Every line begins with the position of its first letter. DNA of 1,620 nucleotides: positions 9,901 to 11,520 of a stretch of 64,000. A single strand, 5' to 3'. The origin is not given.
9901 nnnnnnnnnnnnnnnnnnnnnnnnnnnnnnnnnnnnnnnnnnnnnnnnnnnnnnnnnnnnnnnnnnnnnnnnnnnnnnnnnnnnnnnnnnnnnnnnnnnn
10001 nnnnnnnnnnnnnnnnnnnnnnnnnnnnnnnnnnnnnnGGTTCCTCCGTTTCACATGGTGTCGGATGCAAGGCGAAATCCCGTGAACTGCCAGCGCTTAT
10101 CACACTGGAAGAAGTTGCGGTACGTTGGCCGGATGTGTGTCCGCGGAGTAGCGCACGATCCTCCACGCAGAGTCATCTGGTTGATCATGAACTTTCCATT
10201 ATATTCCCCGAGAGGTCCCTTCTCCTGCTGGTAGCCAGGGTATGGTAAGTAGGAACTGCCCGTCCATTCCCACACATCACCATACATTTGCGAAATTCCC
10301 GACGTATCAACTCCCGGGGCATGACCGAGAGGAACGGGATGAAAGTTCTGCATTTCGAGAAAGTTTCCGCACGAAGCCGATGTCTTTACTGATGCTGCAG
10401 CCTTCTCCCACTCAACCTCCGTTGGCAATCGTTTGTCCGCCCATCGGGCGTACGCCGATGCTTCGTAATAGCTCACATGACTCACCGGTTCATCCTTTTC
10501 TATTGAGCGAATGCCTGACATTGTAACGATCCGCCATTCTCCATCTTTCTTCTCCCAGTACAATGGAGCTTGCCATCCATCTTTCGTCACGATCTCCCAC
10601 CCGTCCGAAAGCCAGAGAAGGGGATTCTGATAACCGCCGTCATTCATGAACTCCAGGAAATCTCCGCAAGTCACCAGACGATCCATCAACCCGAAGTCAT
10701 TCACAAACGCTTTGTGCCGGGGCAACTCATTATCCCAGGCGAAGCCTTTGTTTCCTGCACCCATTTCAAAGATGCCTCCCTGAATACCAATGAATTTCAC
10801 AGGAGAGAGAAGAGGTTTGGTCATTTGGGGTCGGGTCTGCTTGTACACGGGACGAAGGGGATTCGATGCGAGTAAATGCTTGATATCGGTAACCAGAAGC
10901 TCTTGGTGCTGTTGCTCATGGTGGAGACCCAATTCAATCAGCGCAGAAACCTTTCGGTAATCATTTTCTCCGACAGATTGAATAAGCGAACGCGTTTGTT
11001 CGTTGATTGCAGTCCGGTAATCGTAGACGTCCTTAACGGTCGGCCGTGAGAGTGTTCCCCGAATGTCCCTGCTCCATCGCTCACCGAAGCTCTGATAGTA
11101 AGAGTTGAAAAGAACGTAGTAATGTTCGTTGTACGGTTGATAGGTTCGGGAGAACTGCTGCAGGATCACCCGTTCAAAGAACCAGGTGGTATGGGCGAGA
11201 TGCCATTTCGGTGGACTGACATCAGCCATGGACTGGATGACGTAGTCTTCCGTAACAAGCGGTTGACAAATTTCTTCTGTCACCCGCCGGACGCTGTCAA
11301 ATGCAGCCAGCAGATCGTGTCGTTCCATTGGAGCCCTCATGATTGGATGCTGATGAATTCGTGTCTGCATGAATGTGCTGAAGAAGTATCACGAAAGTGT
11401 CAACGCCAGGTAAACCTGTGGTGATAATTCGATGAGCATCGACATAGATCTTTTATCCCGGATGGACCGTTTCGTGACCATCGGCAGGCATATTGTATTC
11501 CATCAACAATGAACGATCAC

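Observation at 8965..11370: Stand-alone egtB-egtD ergothioneine operon without egtA/egtC in a T9SS-bearing (FCB-group-like) genome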

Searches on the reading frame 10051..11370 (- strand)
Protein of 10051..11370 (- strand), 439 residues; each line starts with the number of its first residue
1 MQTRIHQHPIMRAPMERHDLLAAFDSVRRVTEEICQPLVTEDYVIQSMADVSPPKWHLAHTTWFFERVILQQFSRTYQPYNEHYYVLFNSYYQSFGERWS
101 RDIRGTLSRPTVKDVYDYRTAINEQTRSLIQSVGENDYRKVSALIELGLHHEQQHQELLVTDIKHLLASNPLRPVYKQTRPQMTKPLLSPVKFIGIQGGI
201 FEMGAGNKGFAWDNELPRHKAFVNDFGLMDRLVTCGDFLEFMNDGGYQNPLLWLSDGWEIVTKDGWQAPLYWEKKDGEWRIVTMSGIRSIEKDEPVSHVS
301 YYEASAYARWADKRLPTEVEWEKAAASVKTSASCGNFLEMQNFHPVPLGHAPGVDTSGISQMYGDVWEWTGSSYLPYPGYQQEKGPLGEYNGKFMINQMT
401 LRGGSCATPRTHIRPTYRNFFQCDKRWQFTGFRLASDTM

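Call 3: search_protein_families(library=ncbifam, proteins=[window:10051-11370:-], max_evalue=0.001)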
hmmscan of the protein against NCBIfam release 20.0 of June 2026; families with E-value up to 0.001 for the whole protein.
window:10051-11370:- (439 aa): 5 families
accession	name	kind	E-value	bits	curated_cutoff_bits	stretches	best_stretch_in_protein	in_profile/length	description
TIGR03440.2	egtB_TIGR03440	equivalog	1.2e-167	558.3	360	1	21-435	2-413/413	ergothioneine biosynthesis protein EgtB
NF041186.1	SenA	equivalog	7.5e-105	351.4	420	1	16-435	4-381/382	selenoneine synthase SenA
TIGR04344.1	ovoA_Nterm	equivalog_domain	1.6e-38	132.7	400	1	16-434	13-443/444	5-histidylcysteine sulfoxide synthase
TIGR04373.1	egtB_X_signatur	signature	1.4e-09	37.9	71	1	394-434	8-48/50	EgtB-related enzyme signature domain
TIGR03525.2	GldK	equivalog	9.9e-07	28.4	350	0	356-438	320-407/408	T9SS ring complex lipoprotein PorK/GldK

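Call 4: search_protein_families(library=pfam, proteins=[window:10051-11370:-], max_evalue=0.001)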
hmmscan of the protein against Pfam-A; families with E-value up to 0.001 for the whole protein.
window:10051-11370:- (439 aa): 2 families
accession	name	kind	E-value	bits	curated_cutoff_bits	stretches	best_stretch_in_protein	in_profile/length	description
PF03781.23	FGE-sulfatase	-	1.5e-40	139.9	23.3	1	193-435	5-254/255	Sulfatase-modifying factor enzyme 1-like domain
PF12867.12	DinB_2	-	3.7e-09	37.5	24.8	1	23-158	1-127/128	DinB superfamily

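Call 5: search_solved_structures(query=window:10051-11370:-, show_alignments=4)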
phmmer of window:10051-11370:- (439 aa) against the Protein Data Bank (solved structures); distinct sequences matched with E-value up to 0.001: 27.
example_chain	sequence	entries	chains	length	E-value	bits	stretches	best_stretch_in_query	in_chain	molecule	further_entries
8qf6_A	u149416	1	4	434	2.8e-142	478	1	4-437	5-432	Ergothioneine biosynthesis protein EgtB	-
6qki_A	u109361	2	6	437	2.9e-142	478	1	4-437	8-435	Uncharacterized protein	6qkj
6o6l_A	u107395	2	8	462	3.6e-142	477.7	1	4-437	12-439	EgtB (Cabther)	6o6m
8ux5_A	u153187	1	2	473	1.8e-38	135.9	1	16-435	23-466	Selenoxide synthase OvsA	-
4x8b_A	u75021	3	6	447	1.1e-37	133.2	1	149-437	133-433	Sulfoxide synthase EgtB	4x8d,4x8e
8u41_A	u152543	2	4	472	3.4e-36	128.3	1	16-435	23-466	Selenoxide synthase OvsA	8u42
8vih_A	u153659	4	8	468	1.3e-27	100.1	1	52-436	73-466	Sulfoxide synthase EgtB-IV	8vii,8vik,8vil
8vig_A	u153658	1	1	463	1.8e-26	96.3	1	56-435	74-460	Sulfoxide synthase EgtB-IV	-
8ryz_A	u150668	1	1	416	1.1e-25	93.7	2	49-327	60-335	selenoneine synthase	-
8k5i_A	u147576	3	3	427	1.1e-25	93.7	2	49-327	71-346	selenoneine synthase SenA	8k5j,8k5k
8khq_A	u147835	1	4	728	2.5e-21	79.4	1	109-435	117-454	5-histidylcysteine sulfoxide synthase/putative 4-mercaptohistidine N1-methyltranferase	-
8aru_A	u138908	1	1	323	1.4e-12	50.5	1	188-412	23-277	Formylglycine-generating enzyme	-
31dc_A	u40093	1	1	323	2e-12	50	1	188-413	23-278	Formylglycine-generating enzyme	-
2aft_X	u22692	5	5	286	2.6e-12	49.6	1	191-413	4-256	Sulfatase modifying factor 1 | Sulfatase-modifying factor 1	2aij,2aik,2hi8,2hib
5ssy_A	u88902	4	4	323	2.8e-12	49.5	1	188-412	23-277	Formylglycine-generating enzyme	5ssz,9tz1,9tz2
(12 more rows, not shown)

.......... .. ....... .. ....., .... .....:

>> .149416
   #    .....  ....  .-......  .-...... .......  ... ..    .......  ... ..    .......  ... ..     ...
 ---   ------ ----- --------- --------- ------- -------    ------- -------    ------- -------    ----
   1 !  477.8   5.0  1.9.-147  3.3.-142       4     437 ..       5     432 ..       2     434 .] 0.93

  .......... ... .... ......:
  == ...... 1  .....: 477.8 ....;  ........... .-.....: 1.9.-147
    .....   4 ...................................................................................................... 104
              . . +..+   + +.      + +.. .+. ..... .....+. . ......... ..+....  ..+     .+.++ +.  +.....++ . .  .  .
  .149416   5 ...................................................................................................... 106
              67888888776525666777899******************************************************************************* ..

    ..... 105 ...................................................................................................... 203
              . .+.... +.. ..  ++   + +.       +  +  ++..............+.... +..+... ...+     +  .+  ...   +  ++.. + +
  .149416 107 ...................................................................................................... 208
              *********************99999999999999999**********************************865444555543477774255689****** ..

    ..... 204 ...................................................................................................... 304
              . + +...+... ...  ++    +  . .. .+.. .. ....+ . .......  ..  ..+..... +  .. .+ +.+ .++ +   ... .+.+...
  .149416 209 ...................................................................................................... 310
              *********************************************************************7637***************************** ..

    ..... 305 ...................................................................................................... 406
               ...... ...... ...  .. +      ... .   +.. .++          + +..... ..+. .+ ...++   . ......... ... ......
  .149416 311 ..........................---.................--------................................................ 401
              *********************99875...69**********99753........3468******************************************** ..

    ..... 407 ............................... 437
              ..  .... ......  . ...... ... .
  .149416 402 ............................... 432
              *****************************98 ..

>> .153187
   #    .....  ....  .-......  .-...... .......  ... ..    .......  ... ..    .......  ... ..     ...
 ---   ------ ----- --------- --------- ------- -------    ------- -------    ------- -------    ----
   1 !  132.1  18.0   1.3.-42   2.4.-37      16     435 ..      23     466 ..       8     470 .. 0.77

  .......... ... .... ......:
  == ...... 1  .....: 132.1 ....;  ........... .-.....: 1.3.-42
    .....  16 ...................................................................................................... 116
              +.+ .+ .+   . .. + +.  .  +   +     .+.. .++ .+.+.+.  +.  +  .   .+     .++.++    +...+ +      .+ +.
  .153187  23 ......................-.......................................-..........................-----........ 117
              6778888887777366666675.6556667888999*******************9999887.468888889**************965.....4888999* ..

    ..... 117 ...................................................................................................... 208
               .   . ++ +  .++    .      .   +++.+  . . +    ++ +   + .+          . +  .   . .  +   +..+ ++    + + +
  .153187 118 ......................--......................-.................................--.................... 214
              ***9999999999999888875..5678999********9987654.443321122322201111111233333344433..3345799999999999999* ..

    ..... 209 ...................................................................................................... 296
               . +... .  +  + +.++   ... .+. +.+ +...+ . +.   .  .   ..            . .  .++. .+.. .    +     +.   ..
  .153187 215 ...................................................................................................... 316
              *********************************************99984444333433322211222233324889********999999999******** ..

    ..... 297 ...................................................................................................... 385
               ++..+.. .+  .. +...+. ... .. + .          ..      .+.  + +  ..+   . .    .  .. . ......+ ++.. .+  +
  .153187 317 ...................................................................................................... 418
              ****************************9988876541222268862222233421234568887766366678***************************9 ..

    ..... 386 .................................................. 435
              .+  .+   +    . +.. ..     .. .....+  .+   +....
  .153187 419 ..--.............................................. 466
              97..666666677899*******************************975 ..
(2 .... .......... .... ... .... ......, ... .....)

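Call 7: find_encoding_contigs(protein=window:10051-11370:-, flank=10000, max_places=6)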
Protein window:10051-11370:- (439 aa): no gene with exactly this product is on record in the collection.
